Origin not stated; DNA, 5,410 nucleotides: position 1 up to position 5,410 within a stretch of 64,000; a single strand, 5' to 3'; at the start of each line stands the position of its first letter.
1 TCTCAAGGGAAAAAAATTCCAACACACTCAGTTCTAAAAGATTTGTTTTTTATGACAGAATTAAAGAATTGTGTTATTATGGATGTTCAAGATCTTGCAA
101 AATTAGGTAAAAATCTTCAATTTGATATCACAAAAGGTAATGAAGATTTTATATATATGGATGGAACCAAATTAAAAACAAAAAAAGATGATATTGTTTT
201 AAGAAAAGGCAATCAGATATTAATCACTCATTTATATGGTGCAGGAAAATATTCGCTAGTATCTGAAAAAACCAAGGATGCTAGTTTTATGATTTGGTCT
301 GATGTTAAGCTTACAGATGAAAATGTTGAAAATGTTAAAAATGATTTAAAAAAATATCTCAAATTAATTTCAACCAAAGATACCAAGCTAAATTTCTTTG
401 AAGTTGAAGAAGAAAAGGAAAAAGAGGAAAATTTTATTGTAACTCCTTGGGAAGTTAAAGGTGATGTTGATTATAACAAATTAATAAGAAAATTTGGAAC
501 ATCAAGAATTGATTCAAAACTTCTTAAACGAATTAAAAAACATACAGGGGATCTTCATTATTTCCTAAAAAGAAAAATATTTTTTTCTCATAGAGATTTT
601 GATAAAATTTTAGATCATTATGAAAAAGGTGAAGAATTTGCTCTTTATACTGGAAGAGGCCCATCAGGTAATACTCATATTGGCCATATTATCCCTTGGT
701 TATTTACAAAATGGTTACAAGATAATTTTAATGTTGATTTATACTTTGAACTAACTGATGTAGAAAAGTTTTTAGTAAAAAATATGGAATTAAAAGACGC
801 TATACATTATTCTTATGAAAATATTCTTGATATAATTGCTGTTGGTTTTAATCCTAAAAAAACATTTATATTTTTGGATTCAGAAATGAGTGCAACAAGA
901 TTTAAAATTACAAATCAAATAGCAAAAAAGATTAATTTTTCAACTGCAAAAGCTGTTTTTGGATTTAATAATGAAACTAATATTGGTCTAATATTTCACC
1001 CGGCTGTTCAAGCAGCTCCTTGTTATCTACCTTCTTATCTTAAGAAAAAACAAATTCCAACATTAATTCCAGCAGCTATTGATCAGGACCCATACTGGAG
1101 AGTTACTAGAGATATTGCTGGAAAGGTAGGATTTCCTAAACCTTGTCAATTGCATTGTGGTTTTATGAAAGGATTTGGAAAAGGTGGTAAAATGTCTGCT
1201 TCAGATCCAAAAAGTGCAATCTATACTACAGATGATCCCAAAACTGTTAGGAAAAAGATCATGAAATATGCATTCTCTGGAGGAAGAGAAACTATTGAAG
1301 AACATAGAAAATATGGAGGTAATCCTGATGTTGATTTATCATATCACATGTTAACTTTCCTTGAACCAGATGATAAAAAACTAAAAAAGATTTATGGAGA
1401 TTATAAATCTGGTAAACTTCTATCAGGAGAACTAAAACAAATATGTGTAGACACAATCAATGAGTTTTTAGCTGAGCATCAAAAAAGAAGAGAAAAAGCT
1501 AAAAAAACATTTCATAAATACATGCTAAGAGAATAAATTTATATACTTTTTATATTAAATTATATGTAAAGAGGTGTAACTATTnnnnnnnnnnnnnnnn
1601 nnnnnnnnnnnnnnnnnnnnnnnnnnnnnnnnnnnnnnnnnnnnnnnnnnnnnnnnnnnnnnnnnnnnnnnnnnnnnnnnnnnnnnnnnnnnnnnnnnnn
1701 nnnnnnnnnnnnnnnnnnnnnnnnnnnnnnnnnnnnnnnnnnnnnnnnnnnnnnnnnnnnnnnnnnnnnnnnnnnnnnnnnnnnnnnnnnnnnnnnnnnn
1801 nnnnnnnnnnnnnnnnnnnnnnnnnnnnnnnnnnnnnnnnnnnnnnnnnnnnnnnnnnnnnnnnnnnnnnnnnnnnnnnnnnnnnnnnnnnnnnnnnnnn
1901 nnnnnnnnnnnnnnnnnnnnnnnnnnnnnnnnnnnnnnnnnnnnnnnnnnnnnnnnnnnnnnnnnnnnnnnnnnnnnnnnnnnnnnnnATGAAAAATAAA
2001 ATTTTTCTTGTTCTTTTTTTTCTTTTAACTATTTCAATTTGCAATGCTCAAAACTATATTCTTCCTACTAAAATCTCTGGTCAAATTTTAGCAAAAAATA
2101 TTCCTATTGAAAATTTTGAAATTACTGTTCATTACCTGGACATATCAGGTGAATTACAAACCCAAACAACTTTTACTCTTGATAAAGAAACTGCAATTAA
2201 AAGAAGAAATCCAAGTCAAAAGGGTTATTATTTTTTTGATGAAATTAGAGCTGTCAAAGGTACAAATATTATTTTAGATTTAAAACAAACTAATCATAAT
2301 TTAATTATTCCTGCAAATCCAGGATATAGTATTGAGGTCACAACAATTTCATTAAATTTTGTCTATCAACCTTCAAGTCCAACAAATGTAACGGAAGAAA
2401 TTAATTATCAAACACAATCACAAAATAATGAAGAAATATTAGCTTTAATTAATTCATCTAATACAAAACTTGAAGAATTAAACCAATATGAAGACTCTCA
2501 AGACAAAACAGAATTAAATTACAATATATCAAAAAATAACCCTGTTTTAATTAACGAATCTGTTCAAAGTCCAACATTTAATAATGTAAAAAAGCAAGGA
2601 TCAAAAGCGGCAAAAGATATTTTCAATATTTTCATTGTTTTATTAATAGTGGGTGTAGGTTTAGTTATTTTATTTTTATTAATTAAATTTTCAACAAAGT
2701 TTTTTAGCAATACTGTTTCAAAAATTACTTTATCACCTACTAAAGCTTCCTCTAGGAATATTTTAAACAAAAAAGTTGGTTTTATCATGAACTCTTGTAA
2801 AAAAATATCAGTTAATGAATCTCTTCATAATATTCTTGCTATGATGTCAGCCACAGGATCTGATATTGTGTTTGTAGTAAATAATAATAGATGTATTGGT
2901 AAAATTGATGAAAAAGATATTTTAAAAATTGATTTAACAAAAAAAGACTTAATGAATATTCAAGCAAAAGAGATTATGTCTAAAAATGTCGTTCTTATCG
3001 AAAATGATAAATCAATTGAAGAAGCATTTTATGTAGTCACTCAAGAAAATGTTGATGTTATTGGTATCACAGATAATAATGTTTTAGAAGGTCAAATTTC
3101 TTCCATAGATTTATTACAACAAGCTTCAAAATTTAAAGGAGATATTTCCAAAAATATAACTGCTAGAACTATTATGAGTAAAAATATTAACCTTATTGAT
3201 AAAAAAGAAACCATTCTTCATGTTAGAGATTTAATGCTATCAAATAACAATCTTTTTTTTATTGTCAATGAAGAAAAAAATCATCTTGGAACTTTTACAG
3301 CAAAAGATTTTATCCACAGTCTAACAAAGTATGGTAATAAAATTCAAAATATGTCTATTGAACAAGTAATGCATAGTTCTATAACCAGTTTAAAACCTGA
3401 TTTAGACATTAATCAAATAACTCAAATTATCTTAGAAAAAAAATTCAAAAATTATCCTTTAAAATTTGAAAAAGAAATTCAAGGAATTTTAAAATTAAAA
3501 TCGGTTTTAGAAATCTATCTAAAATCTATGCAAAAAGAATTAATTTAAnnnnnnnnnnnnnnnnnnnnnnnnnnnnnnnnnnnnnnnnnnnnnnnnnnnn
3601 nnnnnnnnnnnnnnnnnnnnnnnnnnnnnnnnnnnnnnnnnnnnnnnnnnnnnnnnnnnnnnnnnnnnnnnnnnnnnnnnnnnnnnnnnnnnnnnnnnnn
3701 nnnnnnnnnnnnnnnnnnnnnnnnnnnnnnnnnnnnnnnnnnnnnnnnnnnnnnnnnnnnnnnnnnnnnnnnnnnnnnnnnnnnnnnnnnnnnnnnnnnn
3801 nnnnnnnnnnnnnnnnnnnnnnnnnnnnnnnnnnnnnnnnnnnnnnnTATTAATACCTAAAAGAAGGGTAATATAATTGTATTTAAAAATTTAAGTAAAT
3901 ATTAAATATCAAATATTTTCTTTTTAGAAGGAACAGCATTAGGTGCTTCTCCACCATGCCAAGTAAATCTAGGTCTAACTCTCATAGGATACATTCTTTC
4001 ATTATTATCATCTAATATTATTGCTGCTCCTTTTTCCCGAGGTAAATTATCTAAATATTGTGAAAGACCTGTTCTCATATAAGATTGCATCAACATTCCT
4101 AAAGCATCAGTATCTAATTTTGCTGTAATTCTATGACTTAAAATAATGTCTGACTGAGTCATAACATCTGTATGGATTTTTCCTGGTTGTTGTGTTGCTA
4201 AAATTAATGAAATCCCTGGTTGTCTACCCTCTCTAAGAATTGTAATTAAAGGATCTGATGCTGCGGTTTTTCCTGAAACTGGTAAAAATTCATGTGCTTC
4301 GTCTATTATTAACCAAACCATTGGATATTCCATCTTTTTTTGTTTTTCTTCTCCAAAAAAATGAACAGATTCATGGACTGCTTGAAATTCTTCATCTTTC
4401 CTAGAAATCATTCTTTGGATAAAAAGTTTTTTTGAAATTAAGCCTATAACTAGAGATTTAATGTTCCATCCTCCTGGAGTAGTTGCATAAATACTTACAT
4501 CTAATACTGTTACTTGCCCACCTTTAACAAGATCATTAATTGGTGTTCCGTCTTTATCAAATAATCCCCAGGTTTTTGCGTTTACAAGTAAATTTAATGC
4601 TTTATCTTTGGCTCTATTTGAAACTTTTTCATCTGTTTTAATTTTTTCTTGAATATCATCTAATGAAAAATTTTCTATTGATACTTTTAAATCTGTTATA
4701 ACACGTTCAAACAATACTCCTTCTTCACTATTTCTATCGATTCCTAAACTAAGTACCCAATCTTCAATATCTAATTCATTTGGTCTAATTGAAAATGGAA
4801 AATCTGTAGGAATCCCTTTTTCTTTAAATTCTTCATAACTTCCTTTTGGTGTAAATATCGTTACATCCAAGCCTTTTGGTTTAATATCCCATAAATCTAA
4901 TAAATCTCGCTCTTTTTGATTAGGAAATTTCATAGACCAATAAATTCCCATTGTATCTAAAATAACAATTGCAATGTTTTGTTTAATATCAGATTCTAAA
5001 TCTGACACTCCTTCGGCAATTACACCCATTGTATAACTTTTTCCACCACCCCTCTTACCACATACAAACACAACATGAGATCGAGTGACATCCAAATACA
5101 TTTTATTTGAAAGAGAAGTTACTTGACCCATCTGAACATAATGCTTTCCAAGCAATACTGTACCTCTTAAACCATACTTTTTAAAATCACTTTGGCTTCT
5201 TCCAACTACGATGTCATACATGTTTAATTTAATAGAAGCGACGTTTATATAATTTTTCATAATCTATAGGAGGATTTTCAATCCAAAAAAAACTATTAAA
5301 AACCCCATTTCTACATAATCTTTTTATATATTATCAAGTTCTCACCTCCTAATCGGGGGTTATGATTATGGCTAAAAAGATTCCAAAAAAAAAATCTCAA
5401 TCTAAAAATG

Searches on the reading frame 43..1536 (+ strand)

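Call 11: search_protein_families(library=pfam, proteins=[window:43-1536:+], max_evalue=0.001)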
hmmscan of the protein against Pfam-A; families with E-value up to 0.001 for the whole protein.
window:43-1536:+ (497 aa): 2 families
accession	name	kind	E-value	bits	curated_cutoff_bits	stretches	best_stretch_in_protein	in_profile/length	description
PF00579.31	tRNA-synt_1b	-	1e-24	87.9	21.1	1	196-476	3-291/292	tRNA synthetases class I (W and Y)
PF03483.22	B3_4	-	0.00063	19.8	29.3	0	11-82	51-122/174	B3/4 domain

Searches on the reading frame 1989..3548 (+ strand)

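Call 11: search_protein_families(library=pfam, proteins=[window:1989-3548:+], max_evalue=0.001)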
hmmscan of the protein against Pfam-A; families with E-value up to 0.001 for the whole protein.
window:1989-3548:+ (519 aa): 1 family
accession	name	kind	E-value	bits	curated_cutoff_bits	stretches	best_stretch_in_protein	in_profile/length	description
PF00571.33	CBS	-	6.3e-22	78.1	24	2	393-445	2-55/57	CBS domain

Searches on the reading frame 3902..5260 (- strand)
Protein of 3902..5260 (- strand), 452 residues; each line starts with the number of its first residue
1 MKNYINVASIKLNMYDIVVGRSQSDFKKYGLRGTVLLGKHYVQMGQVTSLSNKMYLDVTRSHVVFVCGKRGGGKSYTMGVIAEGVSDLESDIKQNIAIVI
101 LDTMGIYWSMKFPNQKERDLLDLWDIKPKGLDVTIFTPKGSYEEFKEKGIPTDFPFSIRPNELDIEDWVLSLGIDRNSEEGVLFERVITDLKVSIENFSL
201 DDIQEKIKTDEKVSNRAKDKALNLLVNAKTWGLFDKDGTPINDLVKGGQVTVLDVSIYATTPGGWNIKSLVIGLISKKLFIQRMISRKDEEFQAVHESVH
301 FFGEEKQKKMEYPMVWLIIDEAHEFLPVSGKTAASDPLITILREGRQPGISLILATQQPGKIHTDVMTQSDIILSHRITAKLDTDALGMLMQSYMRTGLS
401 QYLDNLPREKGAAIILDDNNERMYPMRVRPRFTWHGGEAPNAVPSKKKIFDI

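Call 11: search_protein_families(library=pfam, proteins=[window:3902-5260:-], max_evalue=0.001)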
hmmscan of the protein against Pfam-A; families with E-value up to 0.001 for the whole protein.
window:3902-5260:- (452 aa): 2 families
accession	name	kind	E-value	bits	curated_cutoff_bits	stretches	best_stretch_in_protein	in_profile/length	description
PF01935.23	DUF87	-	1.7e-14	54.9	23.2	1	44-258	3-204/220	Helicase HerA, central domain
PF05707.18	Zot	-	2.1e-06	27.8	20.3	1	316-374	84-143/197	Zonular occludens toxin (Zot)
